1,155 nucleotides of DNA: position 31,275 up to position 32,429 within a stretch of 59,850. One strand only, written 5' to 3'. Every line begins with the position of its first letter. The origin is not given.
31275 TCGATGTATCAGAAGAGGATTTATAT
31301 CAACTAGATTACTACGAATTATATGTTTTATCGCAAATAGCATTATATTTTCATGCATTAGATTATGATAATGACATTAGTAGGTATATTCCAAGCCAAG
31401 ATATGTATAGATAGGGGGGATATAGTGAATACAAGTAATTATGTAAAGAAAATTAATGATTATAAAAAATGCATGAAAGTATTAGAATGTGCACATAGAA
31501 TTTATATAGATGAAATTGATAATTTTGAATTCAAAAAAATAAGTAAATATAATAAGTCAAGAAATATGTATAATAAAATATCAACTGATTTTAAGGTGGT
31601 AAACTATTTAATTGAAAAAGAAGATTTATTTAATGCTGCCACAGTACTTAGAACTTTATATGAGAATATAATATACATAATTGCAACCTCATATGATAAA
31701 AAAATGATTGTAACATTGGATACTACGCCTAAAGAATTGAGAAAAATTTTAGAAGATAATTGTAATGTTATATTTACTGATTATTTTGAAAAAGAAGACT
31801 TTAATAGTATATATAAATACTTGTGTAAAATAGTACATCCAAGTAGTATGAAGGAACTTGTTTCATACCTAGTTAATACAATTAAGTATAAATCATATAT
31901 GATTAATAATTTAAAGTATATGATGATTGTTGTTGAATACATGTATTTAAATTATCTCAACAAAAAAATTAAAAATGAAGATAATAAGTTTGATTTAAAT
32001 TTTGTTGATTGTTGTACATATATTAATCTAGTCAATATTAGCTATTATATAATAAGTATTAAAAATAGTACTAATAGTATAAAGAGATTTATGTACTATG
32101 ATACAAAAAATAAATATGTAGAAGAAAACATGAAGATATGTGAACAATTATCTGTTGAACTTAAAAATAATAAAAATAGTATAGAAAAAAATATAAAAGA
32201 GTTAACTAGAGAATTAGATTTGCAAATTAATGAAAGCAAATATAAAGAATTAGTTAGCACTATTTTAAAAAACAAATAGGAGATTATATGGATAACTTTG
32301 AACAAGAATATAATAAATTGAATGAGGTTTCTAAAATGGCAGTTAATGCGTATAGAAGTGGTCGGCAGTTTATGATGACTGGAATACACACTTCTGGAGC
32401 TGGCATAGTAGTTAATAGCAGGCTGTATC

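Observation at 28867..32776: Four-gene block of unassignable proteins inside a defence-loaded integrative island: best candidate for an undescribed system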

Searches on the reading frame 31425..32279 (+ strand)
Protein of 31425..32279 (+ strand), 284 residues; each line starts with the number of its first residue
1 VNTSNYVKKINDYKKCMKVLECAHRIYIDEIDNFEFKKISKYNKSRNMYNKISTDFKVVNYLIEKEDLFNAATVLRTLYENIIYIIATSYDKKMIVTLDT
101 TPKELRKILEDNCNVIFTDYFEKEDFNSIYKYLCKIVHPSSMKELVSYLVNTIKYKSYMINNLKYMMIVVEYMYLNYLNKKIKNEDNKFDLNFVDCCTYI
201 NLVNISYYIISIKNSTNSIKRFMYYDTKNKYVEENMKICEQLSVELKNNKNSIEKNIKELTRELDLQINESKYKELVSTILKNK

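Call 7: search_protein_families(library=pfam, proteins=[window:31425-32279:+], max_evalue=1)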
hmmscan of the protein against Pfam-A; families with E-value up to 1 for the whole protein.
window:31425-32279:+ (284 aa): 2 families
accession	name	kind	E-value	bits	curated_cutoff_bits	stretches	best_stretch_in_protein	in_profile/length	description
PF18928.5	DUF5677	-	0.0013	19.2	27.1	2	48-93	7-52/166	Family of unknown function (DUF5677)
PF16088.10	BORCS7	-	0.08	13.6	27.3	1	216-261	49-94/103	BLOC-1-related complex sub-unit 7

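Call 8: search_protein_families(library=padloc, proteins=[window:31425-32279:+], max_evalue=1)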
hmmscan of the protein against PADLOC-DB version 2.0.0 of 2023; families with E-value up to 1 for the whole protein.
window:31425-32279:+ (284 aa): 0 families

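Call 9: search_protein_families(library=ncbifam, proteins=[window:31425-32279:+], max_evalue=1)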
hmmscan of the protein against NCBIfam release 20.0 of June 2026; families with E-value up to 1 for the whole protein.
window:31425-32279:+ (284 aa): 0 families

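Call 10: search_protein_families(library=phrogs, proteins=[window:31425-32279:+], max_evalue=1)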
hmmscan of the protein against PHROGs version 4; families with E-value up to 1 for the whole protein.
window:31425-32279:+ (284 aa): 1 family
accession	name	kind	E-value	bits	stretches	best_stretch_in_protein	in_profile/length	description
phrog_23474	-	unknown function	0.23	12.5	1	131-154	24-47/51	-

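Call 19: find_homologous_proteins(query=window:31425-32279:+)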
Query window:31425-32279:+ (284 aa): 124 proteins with E <= 0.001 among 1455 candidates; the best 120 are listed.
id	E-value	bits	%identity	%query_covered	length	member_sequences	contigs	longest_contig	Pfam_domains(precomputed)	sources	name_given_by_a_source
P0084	2.5e-167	573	97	100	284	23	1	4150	-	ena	-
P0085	5.7e-152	522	87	99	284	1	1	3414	-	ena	-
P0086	4.3e-142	490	84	96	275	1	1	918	-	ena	-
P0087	3.5e-138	477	78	100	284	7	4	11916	-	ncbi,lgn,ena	-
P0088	5.9e-132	457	76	100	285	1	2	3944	-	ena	-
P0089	4.5e-130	451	73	100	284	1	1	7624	-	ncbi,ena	-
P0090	1.6e-129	449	73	100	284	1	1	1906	-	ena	-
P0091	1.0e-121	423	70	99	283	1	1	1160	PF18928.6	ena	-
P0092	1.3e-121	423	68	100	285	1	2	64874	-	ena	-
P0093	7.7e-120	417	68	100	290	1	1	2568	-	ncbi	-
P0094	1.7e-118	413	68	100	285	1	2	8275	PF18928.6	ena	-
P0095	3.0e-118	412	68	98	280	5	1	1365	-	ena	-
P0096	1.4e-117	410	75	87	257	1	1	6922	-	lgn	-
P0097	3.0e-115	402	65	100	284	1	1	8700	-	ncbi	-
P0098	2.2e-114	399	68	99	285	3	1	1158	PF18928.6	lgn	-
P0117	5.4e-109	382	61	99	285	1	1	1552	PF18928.6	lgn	-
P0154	8.2e-103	361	60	99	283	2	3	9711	PF18928.6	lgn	-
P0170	1.7e-93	331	57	98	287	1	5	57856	PF18928.6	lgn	-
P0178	9.7e-88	312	67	74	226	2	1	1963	PF18928.6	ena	-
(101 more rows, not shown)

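Call 24: search_protein_families(library=pfam, alignment_id=A1, max_evalue=0.01)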
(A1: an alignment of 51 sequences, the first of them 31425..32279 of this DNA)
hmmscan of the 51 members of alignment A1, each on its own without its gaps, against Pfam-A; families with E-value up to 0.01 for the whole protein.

A. member 1, window:31425-32279:+ (284 aa): 1 family
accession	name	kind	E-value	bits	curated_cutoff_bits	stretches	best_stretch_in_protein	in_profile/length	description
PF18928.5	DUF5677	-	0.0013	19.2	27.1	0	48-93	7-52/166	Family of unknown function (DUF5677)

B. families by the number of members that match (of 51 scanned): 8 families
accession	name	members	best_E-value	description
PF18928.5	DUF5677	28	3.6e-08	Family of unknown function (DUF5677)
PF21449.3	RIF2_ASCE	3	0.00063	RIF2, ASCE domain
PF25738.1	Derepression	1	2.6e-06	Derepression protein family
PF14890.11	Intein_splicing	1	0.00022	Intein splicing domain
PF15466.11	DUF4635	1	0.0036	Domain of unknown function (DUF4635)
PF13610.12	DDE_Tnp_IS240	1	0.0043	DDE domain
PF25008.1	DUF7784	1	0.0057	Domain of unknown function (DUF7784)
PF12320.13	SbcD_C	1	0.0058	Type 5 capsule protein repressor C-terminal domain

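Call 25: search_solved_structures(query=A1, max_evalue=10)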
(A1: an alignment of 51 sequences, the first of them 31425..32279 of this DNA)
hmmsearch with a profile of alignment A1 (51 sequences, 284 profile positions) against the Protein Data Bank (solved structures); distinct sequences matched with E-value up to 10: 1.
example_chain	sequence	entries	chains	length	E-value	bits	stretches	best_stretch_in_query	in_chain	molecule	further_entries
1s6i_A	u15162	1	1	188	0.6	12.4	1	195-277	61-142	Calcium-dependent protein kinase SK5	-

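Call 38: predict_structure(alignment_id=A1)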
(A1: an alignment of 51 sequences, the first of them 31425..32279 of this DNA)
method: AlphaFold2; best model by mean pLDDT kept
length: 284 residues; sequences in the alignment: 51
mean_pLDDT: 85.4   pTM: 0.85
mean pLDDT of the five models: 85.4, 84.3, 82.9, 82.8, 81.1
residues with pLDDT >= 90: 151; 70-90: 98; 50-70: 29; < 50: 6
segments of 3 or more residues with pLDDT < 50: 1-3
pLDDT, mean of each block of 10 residues (from residue 1): 60 86 96 94 92 97 95 97 95 86 93 92 92 85 76 82 96 96 84 93 81 57 53 66 80 87 94 93 76
secondary structure, 60 per line:
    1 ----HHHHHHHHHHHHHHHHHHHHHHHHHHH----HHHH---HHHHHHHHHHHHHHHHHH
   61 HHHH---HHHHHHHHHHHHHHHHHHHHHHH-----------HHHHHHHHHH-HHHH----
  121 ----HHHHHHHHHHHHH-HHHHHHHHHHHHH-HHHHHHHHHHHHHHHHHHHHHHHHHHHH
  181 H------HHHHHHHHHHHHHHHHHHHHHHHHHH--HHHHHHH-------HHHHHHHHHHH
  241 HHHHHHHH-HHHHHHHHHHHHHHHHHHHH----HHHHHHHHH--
elements in order: H5-31 H36-39 H43-64 H68-90 H102-111 H113-116 H125-137 H139-151 H153-181 H188-213 H216-222 H230-248 H250-269 H274-282

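Call 42: fold_search(model_id=the predicted structure, library=pdb)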
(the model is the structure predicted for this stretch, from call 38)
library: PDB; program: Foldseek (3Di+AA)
matches with E <= 10: 354; with E <= 0.001: 0
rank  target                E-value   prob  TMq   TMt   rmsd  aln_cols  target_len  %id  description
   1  4nqf_B                2.8e-01  0.75  0.24  0.39  12.4       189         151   12  Crystal structure of HEPN domain protein (released 2014-03-26)
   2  4nqf_A                4.2e-01  0.72  0.24  0.42  12.5       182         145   12  Crystal structure of HEPN domain protein (released 2014-03-26)
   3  5c5b_B                5.1e-01  0.12  0.14  0.12  32.1       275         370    9  Crystal Structure of Human APPL BAR-PH Heterodimer (released 2016-06-22)
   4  7za2_A                5.5e-01  0.16  0.21  0.18  25.0       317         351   13  GPC3-Unc5D octamer structure and role in cell migration (released 2022-11-02)
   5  4uos                  7.2e-01  0.23  0.20  0.27  17.0       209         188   15  Thermodynamic hyperstability in parametrically designed helical bundles (released 2014-11-05)
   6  9hpn_A                8.6e-01  0.11  0.14  0.11  30.6       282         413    8  Corynebacterium glutamicum PS2 S-layer (released 2025-01-29)
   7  3ma9_A                9.4e-01  0.15  0.20  0.26  18.2       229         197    8  Crystal structure of gp41 derived protein complexed with fab 8066 (released 2010-12-01)
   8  7wuj_E                9.4e-01  0.09  0.16  0.17  18.2       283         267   11  Tethered peptide activation mechanism of adhesion GPCRs ADGRG2 and ADGRG4 (released 2022-04-27)
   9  4h8s_C                9.4e-01  0.08  0.13  0.11  33.2       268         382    9  Crystal structure of human APPL2BARPH domain (released 2012-10-17)
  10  4h8s_A                9.8e-01  0.08  0.13  0.11  31.1       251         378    9  Crystal structure of human APPL2BARPH domain (released 2012-10-17)
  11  3ggy_A                1.1e+00  0.12  0.15  0.23  21.3       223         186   13  Crystal Structure of S.cerevisiae Ist1 N-terminal domain (released 2009-09-08)
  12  8iyj_b5               1.1e+00  0.06  0.12  0.12  36.5       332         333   10  Cryo-EM structure of the 48-nm repeat doublet microtubule from mouse sperm (released 2023-07-05)
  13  5c5b_D                1.2e+00  0.08  0.14  0.11  32.3       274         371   10  Crystal Structure of Human APPL BAR-PH Heterodimer (released 2016-06-22)
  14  8wa3_R                1.2e+00  0.11  0.19  0.19  19.9       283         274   11  Cryo-EM structure of peptide free and Gs-coupled GIPR (released 2024-03-06)
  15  9bj6_A                1.3e+00  0.28  0.24  0.33  11.8       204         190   10  Crystal structure of the HEPN family member AbiV, an RNase in a two-component antiphage system in Lactococcus lactis (released 2025-08-13)
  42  2q00_A                2.2e+00  0.82  0.31  0.65   3.4       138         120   14  Crystal structure of the P95883_SULSO protein from Sulfolobus solfataricus. NESG target SsR10. (released 2007-05-29)
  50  9bj7_L                2.4e+00  0.18  0.21  0.34  11.9       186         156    8  Crystal structure of the N-terminal truncated AbiV (residues 24-201) (released 2025-08-13)
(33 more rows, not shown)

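Call 48: find_related_loci(query=A1, collection=metagenome_contigs, flank=6000)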
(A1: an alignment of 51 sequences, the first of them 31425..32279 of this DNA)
Query A1 (284 aa) in metagenome_contigs; peptide patterns used: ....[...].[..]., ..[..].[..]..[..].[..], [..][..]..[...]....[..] (x = any residue, [..] = any of these).
600 stretches matched a pattern (row limit reached: there are more); 14 encode a relative of the query (tblastn E <= 1e-3); 14 distinct loci.
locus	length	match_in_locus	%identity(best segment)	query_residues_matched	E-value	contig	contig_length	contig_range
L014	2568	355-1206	68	1-284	4e-133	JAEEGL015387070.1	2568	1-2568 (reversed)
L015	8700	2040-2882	65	1-281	2e-122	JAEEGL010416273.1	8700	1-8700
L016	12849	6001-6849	66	2-284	8e-118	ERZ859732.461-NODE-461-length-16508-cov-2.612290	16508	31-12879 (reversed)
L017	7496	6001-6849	65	2-284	7e-117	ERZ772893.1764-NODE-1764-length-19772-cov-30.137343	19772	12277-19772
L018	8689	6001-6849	64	2-284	4e-116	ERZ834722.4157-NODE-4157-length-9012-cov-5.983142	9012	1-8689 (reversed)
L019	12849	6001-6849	63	2-284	4e-114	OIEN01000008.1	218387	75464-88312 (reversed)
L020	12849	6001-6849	62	2-284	7e-114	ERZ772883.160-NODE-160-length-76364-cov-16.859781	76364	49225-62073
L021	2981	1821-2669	63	2-284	8e-117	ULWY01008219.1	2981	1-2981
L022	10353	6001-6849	61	2-284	1e-110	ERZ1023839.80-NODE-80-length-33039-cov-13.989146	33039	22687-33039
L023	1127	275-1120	59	2-284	2e-120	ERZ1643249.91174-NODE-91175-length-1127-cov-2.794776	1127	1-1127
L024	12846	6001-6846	57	3-284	1e-98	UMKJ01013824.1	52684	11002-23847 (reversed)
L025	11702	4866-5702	48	6-284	1e-80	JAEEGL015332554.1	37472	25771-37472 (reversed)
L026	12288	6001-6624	61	77-284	3e-80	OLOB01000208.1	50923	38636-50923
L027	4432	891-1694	36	13-281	2e-52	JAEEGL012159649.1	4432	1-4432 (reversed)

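Call 51: search_protein_families(library=pfam, proteins=[L016:3830-5734:+, L017:3840-5927:+, L017:809-3829:+, L020:3328-5922:+, L022:4678-5823:+, L024:3076-5886:+, L025:3531-4763:+, L015:519-2024:+, L021:917-1747:+, L027:1696-4068:+], max_evalue=0.001)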
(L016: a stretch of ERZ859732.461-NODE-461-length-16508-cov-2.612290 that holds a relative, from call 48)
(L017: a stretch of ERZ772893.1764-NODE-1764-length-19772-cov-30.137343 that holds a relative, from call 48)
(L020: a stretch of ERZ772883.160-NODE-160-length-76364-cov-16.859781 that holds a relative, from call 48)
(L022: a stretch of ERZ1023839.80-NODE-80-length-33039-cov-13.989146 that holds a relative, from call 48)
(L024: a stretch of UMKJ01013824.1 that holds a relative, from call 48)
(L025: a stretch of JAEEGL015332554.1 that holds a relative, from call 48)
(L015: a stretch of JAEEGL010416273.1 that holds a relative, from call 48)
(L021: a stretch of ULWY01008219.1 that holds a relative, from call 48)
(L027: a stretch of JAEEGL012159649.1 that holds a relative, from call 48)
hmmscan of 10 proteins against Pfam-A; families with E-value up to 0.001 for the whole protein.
L016:3830-5734:+ (634 aa): 2 families
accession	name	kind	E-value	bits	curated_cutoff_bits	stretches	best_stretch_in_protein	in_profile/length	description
PF03235.19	GmrSD_N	-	2e-35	123.2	33.2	1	13-238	1-198/199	GmrSD restriction endonuclease, N-terminal domain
PF07510.16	GmrSD_C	-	4.4e-12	46.5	23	1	432-561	25-137/138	GmrSD restriction endonucleases, C-terminal domain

L017:3840-5927:+ (695 aa): 2 families
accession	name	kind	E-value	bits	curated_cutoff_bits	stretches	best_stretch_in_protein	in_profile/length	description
PF03235.19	GmrSD_N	-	2.4e-35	122.9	33.2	1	13-238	1-198/199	GmrSD restriction endonuclease, N-terminal domain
PF07510.16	GmrSD_C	-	7.9e-12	45.7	23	1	422-561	8-137/138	GmrSD restriction endonucleases, C-terminal domain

L017:809-3829:+ (1006 aa): 6 families
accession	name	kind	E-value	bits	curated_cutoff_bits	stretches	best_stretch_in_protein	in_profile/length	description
PF18766.7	SWI2_SNF2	-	3.7e-77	259.4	26.7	1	257-495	1-220/221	SWI2/SNF2 ATPase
PF11867.13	T1RH-like_C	-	5.8e-75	253.1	26.8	1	683-1001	6-327/329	Type I restriction enzyme HindI endonuclease subunit-like, C-terminal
PF04313.20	HSDR_N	-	3.9e-45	154.6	25.1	1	4-198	1-192/198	Type I restriction enzyme R protein N terminus (HSDR_N)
PF22679.2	T1R_D3-like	-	6.8e-21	75.8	27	1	564-663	55-156/158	Type I restriction enzyme subunit R domain 3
PF04851.21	ResIII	-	1.6e-20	74.1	22.5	1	263-432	9-163/164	Type III restriction enzyme, res subunit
PF00270.35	DEAD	-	1.8e-06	28.2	26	1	265-391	7-132/167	DEAD/DEAH box helicase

L020:3328-5922:+ (864 aa): 5 families
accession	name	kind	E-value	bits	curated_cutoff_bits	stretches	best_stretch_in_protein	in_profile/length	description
PF00176.29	SNF2-rel_dom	-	6.6e-18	65.3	24.9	1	383-606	27-250/290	SNF2-related domain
PF04851.21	ResIII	-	6.3e-10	39.6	22.5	1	381-524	31-162/164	Type III restriction enzyme, res subunit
PF00271.37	Helicase_C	-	1.2e-09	38.9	23.5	1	692-798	4-110/110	Helicase conserved C-terminal domain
PF00270.35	DEAD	-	6.1e-06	26.5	26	0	382-525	23-161/167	DEAD/DEAH box helicase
PF13091.12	PLDc_2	-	3.9e-05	23.9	27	1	25-193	2-132/132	PLD-like domain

L022:4678-5823:+ (381 aa): 0 families

L024:3076-5886:+ (936 aa): 0 families

L025:3531-4763:+ (410 aa): 4 families
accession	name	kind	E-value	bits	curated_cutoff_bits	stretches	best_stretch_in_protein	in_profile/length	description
PF13641.12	Glyco_tranf_2_3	-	4.8e-25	89.4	27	1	46-267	3-230/230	Glycosyltransferase like family 2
PF13632.12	Glyco_trans_2_3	-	1e-23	84.7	27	1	131-328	4-183/198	Glycosyl transferase family group 2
PF00535.33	Glycos_transf_2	-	2e-13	51.1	23.3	1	48-212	2-165/168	Glycosyl transferase family 2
PF13704.12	Glyco_tranf_2_4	-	0.00022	22.1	27.5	1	53-144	1-90/98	Glycosyl transferase family 2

L015:519-2024:+ (501 aa): 1 family
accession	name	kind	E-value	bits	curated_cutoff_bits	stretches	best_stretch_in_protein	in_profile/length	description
PF00078.32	RVT_1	-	1.3e-11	45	29.6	1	141-296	54-193/205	Reverse transcriptase (RNA-dependent DNA polymerase)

L021:917-1747:+ (276 aa): 0 families

L027:1696-4068:+ (790 aa): 3 families
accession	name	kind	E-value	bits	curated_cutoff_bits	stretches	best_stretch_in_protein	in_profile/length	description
PF03235.19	GmrSD_N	-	2.1e-30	106.7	33.2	1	24-234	6-198/199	GmrSD restriction endonuclease, N-terminal domain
PF14088.11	DUF4268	-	1.1e-28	100.4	27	1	657-789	2-140/140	Domain of unknown function (DUF4268)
PF07510.16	GmrSD_C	-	1.3e-11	44.9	23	1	457-558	22-109/138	GmrSD restriction endonucleases, C-terminal domain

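Call 75: find_related_loci(query=A1, collection=viral_contigs, flank=6000)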
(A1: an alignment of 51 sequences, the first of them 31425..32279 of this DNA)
Query A1 (284 aa) in viral_contigs; peptide patterns used: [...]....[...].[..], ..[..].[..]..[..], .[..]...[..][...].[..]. (x = any residue, [..] = any of these).
198 stretches matched a pattern, but none encodes a relative of the query by tblastn (E <= 1e-3).

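Call 80: search_protein_families(library=pfam, proteins=[L019:7474-8862:+, L019:9506-10120:+, L019:10223-11080:+, L015:3504-4217:+], max_evalue=0.01)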
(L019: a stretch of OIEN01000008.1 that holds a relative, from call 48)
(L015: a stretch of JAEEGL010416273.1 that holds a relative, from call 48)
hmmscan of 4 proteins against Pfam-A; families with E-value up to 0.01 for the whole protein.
L019:7474-8862:+ (462 aa): 4 families
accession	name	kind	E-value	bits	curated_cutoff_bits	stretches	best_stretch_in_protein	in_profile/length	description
PF03235.19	GmrSD_N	-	5.6e-28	98.8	33.2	1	53-203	3-198/199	GmrSD restriction endonuclease, N-terminal domain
PF01844.29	HNH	-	5.7e-11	42.8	21.4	1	415-460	1-46/47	HNH endonuclease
PF14279.12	HNH_5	-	8.7e-06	26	27.5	1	415-460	1-45/56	HNH endonuclease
PF13395.12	HNH_4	-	0.0094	16.3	22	0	421-461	12-51/54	HNH endonuclease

L019:9506-10120:+ (204 aa): 1 family
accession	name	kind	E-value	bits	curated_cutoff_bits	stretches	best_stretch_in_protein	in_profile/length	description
PF15103.11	G0-G1_switch_2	-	0.0089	16.9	27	0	50-70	36-56/105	G0/G1 switch protein 2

L019:10223-11080:+ (285 aa): 2 families
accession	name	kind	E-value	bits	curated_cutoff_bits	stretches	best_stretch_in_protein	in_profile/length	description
PF02086.21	MethyltransfD12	-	1.7e-56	192.2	22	1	10-258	1-253/253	D12 class N6 adenine-specific DNA methyltransferase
PF09216.15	Pfg27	-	0.0075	16.6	25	1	64-126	3-67/176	Pfg27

L015:3504-4217:+ (237 aa): 1 family
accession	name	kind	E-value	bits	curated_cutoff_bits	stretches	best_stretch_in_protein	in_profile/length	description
PF02146.23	SIR2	-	5.9e-51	173.4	24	1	21-193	1-180/180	Sir2 family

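Call 110: search_dna_similar(query=window:31425-32279:+, collection=plasmids, mode=protein, max_rows=10)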
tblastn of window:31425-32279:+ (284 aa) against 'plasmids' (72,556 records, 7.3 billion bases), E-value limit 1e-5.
No match.

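Call 112: search_solved_structures(query=L015:519-2024:+, max_evalue=0.01)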
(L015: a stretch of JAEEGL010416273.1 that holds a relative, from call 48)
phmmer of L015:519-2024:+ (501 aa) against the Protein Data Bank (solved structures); distinct sequences matched with E-value up to 0.01: 12.
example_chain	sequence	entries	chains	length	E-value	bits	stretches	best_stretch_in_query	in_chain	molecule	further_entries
7r08_A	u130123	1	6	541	5.7e-81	275.9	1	1-463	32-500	Reverse transcriptase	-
9wy8_A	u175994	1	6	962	1.8e-15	59.8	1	81-309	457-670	Maltose/maltodextrin-binding periplasmic protein,Reverse transcriptase domain-containing p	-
9z6y_H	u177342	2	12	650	2.8e-12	49.3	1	151-301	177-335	Drt3b reverse transcriptase protein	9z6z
21ou_A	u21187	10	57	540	8.6e-12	47.7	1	82-295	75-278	Reverse transcriptase domain-containing protein | UG15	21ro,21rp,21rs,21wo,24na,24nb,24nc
9vdo_A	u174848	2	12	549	8.9e-12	47.7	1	82-295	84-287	Reverse transcriptase domain-containing protein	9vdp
9ltm_A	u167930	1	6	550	8.9e-12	47.7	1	82-295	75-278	Reverse transcriptase domain-containing protein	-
26cz_A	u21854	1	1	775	1.1e-11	47.4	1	158-281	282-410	Small ubiquitin-related modifier,RNA-directed DNA polymerase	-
7r06_A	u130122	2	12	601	1.5e-10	43.6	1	165-368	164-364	AbiK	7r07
7z0z_A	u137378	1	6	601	1.8e-10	43.3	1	165-367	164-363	AbiK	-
9vdv_A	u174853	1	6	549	1.1e-09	40.7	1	82-293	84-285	Reverse transcriptase domain-containing protein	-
9luj_A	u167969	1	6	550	1.1e-09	40.7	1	82-293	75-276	Reverse transcriptase domain-containing protein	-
6me0_C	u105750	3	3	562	0.0013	20.8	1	166-292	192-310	Maturase reverse transcriptase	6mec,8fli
